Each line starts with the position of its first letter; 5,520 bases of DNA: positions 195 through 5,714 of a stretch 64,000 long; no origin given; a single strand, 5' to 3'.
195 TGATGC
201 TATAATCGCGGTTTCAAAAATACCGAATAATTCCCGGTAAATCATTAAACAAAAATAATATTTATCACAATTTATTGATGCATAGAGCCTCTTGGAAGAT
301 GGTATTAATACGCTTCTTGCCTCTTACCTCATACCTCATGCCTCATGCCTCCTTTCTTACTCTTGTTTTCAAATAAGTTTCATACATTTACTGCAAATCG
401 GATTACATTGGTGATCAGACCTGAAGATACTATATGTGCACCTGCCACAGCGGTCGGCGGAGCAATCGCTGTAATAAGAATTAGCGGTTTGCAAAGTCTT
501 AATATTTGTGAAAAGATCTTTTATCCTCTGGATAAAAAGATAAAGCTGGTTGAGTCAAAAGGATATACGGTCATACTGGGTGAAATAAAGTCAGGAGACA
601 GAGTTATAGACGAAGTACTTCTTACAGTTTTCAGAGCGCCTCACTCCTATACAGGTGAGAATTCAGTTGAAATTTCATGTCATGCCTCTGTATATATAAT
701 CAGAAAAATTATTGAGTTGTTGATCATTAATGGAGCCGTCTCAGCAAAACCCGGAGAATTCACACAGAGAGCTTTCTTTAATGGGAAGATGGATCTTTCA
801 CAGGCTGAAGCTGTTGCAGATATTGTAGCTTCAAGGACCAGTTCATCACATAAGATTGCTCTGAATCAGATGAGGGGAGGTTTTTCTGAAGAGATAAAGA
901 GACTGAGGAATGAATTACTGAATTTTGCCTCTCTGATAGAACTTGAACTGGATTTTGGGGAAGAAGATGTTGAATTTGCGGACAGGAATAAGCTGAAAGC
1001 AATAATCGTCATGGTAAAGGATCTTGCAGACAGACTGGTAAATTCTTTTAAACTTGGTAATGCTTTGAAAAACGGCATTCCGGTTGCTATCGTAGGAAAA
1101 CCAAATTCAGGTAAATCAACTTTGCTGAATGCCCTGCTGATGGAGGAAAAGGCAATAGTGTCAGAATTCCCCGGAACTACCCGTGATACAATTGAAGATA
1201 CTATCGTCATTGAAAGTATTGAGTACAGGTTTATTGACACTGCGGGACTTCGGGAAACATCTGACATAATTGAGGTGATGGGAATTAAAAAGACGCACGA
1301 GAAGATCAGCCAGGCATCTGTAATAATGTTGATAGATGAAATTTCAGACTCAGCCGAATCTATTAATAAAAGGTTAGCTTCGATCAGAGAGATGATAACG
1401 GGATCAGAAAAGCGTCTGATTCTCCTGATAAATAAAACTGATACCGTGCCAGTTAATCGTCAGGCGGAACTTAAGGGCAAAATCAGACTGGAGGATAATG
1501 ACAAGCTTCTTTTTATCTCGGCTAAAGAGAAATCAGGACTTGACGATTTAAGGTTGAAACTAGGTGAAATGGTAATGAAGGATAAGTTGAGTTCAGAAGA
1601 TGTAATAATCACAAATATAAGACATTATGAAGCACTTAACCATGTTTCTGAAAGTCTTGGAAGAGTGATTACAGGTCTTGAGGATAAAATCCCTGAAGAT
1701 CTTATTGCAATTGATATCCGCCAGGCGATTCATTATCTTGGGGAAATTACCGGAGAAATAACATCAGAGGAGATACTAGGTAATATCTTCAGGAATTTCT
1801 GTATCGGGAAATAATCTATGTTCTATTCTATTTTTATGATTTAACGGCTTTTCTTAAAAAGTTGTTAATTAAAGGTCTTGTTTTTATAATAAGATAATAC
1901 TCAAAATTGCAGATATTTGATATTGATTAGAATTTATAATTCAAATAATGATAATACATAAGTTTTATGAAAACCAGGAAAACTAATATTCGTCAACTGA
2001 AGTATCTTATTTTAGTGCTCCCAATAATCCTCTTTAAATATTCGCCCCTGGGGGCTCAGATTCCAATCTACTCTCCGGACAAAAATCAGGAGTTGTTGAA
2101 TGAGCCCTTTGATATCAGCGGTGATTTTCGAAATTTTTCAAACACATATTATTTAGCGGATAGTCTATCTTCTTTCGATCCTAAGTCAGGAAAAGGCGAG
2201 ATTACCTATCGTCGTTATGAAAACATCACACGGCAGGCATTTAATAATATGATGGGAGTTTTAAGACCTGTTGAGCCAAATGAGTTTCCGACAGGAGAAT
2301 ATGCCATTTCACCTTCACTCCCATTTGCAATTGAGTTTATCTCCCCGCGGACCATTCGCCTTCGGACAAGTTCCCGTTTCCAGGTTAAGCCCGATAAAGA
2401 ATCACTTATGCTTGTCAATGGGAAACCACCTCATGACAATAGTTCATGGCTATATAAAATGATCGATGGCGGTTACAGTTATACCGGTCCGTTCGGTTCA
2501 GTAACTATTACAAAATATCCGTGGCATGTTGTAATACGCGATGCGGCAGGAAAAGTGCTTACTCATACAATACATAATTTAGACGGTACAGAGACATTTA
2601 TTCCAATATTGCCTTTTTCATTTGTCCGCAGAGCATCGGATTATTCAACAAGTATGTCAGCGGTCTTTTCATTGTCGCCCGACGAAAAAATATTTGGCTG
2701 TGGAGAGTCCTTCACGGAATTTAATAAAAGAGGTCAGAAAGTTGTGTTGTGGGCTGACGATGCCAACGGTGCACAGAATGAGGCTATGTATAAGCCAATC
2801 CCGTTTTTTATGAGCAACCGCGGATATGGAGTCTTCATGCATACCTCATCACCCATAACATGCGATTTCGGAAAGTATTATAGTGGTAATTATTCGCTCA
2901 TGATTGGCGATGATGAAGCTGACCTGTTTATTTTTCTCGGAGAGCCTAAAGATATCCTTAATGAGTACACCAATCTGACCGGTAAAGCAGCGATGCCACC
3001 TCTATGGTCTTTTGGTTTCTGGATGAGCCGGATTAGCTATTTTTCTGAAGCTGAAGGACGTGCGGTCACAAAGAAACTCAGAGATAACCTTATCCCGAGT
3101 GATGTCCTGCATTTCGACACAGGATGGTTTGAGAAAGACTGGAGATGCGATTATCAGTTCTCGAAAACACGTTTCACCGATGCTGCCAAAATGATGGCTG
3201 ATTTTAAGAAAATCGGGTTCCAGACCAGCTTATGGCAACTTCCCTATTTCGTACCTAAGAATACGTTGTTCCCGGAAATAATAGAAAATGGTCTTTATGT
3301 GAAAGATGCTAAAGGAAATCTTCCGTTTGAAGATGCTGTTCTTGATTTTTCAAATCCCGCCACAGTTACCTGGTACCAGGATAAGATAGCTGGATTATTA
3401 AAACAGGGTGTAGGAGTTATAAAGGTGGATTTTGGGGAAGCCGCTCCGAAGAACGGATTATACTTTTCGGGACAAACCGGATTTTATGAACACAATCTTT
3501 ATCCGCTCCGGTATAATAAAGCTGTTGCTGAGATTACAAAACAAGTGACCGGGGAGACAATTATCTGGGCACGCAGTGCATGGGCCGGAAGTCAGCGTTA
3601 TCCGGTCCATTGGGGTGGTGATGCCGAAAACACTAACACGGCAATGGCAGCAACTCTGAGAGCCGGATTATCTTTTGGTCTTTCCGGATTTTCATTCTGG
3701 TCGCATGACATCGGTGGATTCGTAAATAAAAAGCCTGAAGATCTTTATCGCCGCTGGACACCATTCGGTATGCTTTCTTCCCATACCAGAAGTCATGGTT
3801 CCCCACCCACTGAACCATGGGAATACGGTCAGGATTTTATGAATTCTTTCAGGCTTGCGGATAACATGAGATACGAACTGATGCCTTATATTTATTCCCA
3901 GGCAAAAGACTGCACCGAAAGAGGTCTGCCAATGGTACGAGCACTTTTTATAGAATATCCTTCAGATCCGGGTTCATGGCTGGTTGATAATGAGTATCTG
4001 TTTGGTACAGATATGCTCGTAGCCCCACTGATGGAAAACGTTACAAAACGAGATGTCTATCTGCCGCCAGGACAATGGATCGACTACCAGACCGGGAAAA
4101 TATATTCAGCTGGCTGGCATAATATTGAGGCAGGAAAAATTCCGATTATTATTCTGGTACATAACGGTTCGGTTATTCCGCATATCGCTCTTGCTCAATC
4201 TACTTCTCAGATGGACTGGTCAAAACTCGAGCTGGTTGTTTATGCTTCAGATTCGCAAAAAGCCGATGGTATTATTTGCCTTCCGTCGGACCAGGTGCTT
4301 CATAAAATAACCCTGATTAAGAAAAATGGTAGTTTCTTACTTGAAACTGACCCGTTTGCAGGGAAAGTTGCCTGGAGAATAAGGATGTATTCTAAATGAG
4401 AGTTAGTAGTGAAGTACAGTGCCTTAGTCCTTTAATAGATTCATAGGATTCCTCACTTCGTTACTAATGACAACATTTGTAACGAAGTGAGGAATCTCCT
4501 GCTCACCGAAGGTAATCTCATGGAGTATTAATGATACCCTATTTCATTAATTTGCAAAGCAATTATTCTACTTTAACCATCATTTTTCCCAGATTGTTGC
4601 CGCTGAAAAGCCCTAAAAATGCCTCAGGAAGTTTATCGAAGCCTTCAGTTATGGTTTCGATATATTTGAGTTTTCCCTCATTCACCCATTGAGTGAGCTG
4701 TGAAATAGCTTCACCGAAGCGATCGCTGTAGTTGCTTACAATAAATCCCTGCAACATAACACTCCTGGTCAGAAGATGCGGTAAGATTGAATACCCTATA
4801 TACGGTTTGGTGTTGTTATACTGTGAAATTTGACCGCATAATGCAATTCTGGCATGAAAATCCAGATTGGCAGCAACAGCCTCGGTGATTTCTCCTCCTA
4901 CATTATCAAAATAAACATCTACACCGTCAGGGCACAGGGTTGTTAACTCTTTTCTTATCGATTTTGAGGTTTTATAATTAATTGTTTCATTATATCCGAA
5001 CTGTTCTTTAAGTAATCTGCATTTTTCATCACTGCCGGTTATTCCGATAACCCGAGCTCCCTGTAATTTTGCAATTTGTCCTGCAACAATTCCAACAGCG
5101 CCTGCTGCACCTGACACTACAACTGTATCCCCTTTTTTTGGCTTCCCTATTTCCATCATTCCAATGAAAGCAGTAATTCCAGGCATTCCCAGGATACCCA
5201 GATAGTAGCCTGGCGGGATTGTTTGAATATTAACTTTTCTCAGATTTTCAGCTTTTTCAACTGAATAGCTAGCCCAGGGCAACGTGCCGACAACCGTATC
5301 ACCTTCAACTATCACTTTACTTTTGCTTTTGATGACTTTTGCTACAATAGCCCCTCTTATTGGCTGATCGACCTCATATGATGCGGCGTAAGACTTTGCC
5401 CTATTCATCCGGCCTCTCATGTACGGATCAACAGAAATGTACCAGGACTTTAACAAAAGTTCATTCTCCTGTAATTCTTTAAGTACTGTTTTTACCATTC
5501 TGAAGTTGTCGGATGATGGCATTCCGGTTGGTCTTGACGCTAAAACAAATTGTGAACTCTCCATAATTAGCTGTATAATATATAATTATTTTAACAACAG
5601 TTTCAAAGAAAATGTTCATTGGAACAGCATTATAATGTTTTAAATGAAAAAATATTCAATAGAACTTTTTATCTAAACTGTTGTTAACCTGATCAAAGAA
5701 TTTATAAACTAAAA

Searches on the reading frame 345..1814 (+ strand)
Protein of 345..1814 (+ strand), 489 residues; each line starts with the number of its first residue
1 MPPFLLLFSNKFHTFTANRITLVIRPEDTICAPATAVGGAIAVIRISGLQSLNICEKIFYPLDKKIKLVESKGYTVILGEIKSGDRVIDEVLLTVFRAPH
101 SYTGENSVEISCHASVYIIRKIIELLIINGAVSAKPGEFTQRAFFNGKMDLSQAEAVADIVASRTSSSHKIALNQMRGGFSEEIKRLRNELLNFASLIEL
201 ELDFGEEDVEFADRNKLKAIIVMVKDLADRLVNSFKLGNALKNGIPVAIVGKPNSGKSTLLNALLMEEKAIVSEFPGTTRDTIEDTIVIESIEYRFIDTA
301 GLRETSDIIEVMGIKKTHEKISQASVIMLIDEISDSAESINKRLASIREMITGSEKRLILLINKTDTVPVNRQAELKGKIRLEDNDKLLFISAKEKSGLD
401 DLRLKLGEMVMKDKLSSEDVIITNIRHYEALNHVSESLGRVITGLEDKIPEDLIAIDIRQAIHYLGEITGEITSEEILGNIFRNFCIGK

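Call 103: search_protein_families(library=pfam, proteins=[window:345-1814:+], max_evalue=0.00001)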
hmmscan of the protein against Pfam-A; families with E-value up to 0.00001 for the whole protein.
window:345-1814:+ (489 aa): 4 families
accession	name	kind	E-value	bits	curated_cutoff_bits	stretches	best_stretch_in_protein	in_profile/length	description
PF12631.12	MnmE_helical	-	7.1e-54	183.6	40.1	1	151-486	1-211/211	MnmE helical domain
PF10396.14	TrmE_N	-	1.6e-36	125.5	29.8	1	29-148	1-117/117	GTP-binding protein TrmE N-terminus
PF01926.29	MMR_HSR1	-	1e-23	84.1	21.9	1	247-364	2-113/113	50S ribosome-binding GTPase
PF02421.24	FeoB_N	-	2.9e-10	40.3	27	1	247-403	3-153/156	Ferrous iron transport protein B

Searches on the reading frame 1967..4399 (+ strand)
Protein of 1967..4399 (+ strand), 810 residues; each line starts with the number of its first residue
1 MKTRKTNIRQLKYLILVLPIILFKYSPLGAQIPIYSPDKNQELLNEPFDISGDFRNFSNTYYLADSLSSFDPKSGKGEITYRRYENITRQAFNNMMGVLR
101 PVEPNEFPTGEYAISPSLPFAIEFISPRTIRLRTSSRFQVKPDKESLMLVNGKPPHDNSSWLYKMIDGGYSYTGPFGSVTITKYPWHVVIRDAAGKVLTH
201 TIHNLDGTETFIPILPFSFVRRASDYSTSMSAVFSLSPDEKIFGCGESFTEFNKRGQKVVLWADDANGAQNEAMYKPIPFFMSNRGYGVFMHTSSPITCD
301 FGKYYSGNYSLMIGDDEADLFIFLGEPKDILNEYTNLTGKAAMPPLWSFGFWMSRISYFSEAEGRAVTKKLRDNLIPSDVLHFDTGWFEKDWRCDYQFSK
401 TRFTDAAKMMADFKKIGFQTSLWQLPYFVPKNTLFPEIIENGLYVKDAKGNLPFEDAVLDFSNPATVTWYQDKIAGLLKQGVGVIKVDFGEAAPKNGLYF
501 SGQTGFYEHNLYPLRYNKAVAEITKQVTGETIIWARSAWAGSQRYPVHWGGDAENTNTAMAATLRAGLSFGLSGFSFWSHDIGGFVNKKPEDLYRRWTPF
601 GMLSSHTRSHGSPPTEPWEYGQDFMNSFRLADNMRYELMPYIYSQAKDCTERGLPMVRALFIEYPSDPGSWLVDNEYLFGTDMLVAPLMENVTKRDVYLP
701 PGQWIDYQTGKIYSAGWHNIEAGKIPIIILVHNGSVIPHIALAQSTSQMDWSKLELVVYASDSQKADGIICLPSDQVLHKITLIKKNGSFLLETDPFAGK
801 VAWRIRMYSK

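Call 103: search_protein_families(library=pfam, proteins=[window:1967-4399:+], max_evalue=0.00001)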
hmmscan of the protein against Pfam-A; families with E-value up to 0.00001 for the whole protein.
window:1967-4399:+ (810 aa): 3 families
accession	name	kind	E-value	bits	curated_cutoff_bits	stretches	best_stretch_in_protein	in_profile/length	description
PF01055.32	Glyco_hydro_31_2nd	-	3.8e-81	273.4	23.5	1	342-645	2-328/328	Glycosyl hydrolases family 31 TIM-barrel domain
PF13802.12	Gal_mutarotas_2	-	6.1e-29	102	27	1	120-300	2-184/184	Glycosyl hydrolase 31 N-terminal galactose mutarotase-like domain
PF21365.3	Glyco_hydro_31_3rd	-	1.1e-20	74.3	24.4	1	653-737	1-87/87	Glycosyl hydrolase family 31 C-terminal domain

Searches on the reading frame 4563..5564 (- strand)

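Call 103: search_protein_families(library=pfam, proteins=[window:4563-5564:-], max_evalue=0.00001)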
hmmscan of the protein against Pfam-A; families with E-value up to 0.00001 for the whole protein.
window:4563-5564:- (333 aa): 3 families
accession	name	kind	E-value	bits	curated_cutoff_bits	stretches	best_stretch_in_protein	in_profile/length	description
PF16884.10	ADH_N_2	-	3.6e-32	110.9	31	1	5-111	2-108/108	N-terminal domain of oxidoreductase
PF00107.32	ADH_zinc_N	-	9.5e-22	77.8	31.8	1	156-290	1-127/129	Zinc-binding dehydrogenase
PF13602.12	ADH_zinc_N_2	-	7.4e-10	40.3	27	1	190-329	2-133/134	Zinc-binding dehydrogenase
